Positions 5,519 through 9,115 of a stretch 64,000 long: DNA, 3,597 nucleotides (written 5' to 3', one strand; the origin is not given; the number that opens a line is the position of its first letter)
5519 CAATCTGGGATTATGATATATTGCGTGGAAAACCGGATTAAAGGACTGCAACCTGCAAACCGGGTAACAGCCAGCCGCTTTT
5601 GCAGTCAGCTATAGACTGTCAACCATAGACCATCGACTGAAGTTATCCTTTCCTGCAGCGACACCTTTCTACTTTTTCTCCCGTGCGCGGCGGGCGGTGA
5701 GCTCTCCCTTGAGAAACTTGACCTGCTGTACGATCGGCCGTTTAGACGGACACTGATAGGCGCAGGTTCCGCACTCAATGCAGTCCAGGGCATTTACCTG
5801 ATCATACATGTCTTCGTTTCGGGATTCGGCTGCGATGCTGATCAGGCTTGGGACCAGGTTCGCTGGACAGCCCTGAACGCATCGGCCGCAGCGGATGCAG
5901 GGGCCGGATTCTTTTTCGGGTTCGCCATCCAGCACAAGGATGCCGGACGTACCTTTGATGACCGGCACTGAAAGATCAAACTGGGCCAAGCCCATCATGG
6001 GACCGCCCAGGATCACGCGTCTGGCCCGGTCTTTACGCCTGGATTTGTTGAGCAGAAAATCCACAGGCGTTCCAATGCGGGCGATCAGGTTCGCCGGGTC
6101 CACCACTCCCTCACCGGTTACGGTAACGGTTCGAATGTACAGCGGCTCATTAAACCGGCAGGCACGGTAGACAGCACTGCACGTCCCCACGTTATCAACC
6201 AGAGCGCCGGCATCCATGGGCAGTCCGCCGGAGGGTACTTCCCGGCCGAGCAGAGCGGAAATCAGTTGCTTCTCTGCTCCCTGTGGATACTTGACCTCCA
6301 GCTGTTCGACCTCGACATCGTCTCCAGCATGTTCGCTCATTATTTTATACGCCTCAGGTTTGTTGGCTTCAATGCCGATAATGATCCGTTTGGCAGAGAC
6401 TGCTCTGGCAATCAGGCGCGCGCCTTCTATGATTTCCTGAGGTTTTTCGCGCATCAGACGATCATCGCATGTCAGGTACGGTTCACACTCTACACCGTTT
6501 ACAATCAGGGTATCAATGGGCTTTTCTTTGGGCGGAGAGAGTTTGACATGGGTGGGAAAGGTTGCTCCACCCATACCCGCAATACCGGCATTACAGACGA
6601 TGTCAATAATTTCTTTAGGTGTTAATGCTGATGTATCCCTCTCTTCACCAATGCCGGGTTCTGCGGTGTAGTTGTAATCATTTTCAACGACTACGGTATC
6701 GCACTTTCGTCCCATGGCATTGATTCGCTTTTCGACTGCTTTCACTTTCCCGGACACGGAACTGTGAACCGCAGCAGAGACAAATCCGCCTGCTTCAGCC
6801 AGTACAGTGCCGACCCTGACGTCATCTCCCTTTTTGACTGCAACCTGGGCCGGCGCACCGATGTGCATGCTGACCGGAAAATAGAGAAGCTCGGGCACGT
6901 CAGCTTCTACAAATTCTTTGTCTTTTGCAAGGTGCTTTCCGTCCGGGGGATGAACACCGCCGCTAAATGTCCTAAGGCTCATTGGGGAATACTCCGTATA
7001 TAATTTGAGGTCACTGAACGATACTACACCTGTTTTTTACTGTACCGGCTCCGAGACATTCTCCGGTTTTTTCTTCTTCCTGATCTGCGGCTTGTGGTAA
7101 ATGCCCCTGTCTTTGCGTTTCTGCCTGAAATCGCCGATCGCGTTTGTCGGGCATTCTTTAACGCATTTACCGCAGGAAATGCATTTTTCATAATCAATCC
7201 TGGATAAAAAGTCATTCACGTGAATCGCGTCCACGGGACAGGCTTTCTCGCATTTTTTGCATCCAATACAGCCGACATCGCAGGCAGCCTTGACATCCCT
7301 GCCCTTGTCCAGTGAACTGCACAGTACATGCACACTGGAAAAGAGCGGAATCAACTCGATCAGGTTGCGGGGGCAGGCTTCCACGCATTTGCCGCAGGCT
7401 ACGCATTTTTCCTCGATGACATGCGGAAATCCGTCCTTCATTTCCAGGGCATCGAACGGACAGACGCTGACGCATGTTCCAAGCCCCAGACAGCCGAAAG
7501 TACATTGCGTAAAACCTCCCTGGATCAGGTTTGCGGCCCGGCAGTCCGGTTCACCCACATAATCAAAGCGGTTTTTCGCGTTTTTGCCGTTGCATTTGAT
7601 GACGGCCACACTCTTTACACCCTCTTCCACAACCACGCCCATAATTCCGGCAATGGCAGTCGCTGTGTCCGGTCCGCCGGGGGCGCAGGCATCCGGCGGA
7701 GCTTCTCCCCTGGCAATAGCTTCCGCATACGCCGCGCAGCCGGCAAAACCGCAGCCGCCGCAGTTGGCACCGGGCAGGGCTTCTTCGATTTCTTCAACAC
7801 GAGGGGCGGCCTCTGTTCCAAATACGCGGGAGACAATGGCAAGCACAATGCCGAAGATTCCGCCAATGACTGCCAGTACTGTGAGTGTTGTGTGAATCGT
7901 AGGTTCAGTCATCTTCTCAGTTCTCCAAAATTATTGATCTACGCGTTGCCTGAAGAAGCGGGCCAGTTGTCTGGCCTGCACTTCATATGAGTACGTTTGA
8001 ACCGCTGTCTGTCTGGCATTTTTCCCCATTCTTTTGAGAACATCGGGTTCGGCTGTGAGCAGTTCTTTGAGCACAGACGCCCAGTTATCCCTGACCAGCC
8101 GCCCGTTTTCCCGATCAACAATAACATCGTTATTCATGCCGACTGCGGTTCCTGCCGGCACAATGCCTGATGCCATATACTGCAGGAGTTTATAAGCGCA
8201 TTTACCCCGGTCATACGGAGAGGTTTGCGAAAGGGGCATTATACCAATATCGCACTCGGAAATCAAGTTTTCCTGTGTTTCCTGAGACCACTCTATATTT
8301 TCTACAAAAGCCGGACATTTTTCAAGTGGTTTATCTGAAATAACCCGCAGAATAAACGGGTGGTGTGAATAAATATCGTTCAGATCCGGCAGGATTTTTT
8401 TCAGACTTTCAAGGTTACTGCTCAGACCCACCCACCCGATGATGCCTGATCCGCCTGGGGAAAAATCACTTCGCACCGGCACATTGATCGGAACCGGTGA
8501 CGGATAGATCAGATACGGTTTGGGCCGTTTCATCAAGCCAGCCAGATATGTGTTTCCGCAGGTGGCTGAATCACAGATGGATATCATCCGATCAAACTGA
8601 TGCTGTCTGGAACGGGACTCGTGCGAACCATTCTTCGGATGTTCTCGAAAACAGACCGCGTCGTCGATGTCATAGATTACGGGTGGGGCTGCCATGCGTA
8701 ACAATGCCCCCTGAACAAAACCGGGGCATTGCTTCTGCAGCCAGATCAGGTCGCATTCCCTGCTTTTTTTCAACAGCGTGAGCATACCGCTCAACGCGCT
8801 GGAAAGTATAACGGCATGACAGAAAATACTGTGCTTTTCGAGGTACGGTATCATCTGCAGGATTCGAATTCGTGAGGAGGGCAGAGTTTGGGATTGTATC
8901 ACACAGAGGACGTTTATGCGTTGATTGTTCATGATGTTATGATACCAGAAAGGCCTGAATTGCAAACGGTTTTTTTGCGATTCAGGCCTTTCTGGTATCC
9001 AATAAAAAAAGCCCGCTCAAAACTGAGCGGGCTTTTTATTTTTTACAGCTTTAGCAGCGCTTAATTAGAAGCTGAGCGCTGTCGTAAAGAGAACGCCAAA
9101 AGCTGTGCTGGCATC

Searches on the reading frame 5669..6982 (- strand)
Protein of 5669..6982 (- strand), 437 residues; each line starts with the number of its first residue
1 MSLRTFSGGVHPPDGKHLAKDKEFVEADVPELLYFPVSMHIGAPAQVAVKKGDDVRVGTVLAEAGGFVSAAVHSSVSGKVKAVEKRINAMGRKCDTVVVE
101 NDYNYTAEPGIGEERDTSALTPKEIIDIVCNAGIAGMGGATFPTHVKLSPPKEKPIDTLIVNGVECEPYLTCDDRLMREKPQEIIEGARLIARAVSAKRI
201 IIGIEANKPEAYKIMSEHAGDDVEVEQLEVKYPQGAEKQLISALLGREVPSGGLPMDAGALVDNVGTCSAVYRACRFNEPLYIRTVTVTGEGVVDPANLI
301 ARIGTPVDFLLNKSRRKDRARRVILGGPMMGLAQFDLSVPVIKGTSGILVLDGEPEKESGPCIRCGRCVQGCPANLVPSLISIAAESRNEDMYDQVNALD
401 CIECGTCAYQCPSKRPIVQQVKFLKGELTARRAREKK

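Call 27: search_protein_families(library=pfam, proteins=[window:5669-6982:-], max_evalue=0.001)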
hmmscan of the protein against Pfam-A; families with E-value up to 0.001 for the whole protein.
window:5669-6982:- (437 aa): 15 families
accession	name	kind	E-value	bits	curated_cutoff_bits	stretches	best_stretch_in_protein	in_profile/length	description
PF01512.22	Complex1_51K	-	2.1e-54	183.9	31.2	1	131-273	3-150/150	Nuo51 FMN-binding domain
PF13375.12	RnfC_N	-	4.4e-33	113.8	25.6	1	5-103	2-100/101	RnfC Barrel sandwich hybrid domain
PF13237.11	Fer4_10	-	5.9e-09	36.2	25.5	1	358-412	5-53/53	4Fe-4S dicluster domain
PF13187.11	Fer4_9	-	9.1e-08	32.5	27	1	362-414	2-50/52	4Fe-4S dicluster domain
PF12838.12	Fer4_7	-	1.5e-07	32.2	27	1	362-414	2-51/52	4Fe-4S dicluster domain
PF12797.12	Fer4_2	-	2.4e-07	30.7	24.5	0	357-374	5-22/22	4Fe-4S binding domain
PF13183.11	Fer4_8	-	1.9e-06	28.8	27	1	361-414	4-67/68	4Fe-4S dicluster domain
PF00037.32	Fer4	-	4.2e-06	26.8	21.1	0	396-413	3-20/24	4Fe-4S binding domain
PF10531.15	SLBB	-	1e-05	25.7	27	1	286-332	2-54/55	SLBB domain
PF12837.12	Fer4_6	-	1.5e-05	25.1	25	0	360-375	7-22/24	4Fe-4S binding domain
PF14697.11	Fer4_21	-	5.6e-05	23.6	35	1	361-413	7-53/59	4Fe-4S dicluster domain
PF13534.11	Fer4_17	-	6.6e-05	23.8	22.2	1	362-413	2-58/61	4Fe-4S dicluster domain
PF12800.12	Fer4_4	-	0.0003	21.3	24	0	400-412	3-15/17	4Fe-4S binding domain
PF13746.11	Fer4_18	-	0.00049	20.7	27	0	355-375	54-74/114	4Fe-4S dicluster domain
PF12798.12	Fer4_3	-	0.00096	20.3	27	0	362-374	1-13/15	4Fe-4S binding domain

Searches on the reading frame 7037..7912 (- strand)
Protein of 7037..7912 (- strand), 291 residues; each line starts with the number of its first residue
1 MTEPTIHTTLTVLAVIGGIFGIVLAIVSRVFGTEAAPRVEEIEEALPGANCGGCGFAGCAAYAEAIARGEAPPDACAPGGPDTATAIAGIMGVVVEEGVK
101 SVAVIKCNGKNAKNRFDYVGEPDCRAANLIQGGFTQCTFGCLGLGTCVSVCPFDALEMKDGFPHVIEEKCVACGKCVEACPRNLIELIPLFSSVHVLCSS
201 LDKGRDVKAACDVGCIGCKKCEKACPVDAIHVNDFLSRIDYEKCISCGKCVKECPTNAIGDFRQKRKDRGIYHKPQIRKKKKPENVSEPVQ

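Call 27: search_protein_families(library=pfam, proteins=[window:7037-7912:-], max_evalue=0.001)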
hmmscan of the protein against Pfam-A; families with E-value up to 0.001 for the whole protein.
window:7037-7912:- (291 aa): 16 families
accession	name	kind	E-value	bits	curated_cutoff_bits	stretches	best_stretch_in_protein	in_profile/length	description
PF00037.32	Fer4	-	7.9e-26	89.2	21.1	3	239-259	3-23/24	4Fe-4S binding domain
PF14697.11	Fer4_21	-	1.1e-18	67.5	35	4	214-259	7-57/59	4Fe-4S dicluster domain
PF12837.12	Fer4_6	-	3e-18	65.2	25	2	238-259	3-24/24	4Fe-4S binding domain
PF13237.11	Fer4_10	-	1.2e-17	64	25.5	3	214-255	8-53/53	4Fe-4S dicluster domain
PF12838.12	Fer4_7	-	2.4e-16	60.4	27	3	215-258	2-52/52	4Fe-4S dicluster domain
PF13187.11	Fer4_9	-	2.3e-15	56.8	27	2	215-259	2-52/52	4Fe-4S dicluster domain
PF13484.11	Fer4_16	-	1.2e-14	55.2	30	1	243-282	1-39/66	4Fe-4S double cluster binding domain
PF04060.18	FeS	-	1.7e-13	50.5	23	1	46-78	1-33/33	Putative Fe-S cluster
PF25160.1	LdpA_Fe-S-bd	-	4e-13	49.4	27.6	2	147-187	9-45/49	LdpA Fe-S cluster-binding domain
PF12797.12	Fer4_2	-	8e-13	47.9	24.5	2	239-256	5-22/22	4Fe-4S binding domain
PF12800.12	Fer4_4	-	7.8e-09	35.5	24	1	242-256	2-16/17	4Fe-4S binding domain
PF12798.12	Fer4_3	-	3e-07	31.2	27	0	215-229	1-15/15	4Fe-4S binding domain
PF13183.11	Fer4_8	-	1.2e-06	29.4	27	1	242-277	3-36/68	4Fe-4S dicluster domain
PF13534.11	Fer4_17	-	1.5e-05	25.9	22.2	0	243-261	1-19/61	4Fe-4S dicluster domain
PF13370.11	Fer4_13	-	2.2e-05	25.5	24.5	0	239-256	1-18/58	4Fe-4S single cluster domain of Ferredoxin I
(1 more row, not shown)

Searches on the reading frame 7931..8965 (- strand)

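Call 27: search_protein_families(library=pfam, proteins=[window:7931-8965:-], max_evalue=0.001)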
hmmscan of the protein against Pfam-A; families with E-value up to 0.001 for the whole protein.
window:7931-8965:- (344 aa): 2 families
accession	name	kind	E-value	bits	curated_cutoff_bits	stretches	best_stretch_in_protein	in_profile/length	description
PF13692.12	Glyco_trans_1_4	-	1.8e-05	25.4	27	1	223-302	60-139/142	Glycosyl transferases group 1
PF00534.26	Glycos_transf_1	-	4.4e-05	23.5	26.4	1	232-319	87-171/172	Glycosyl transferases group 1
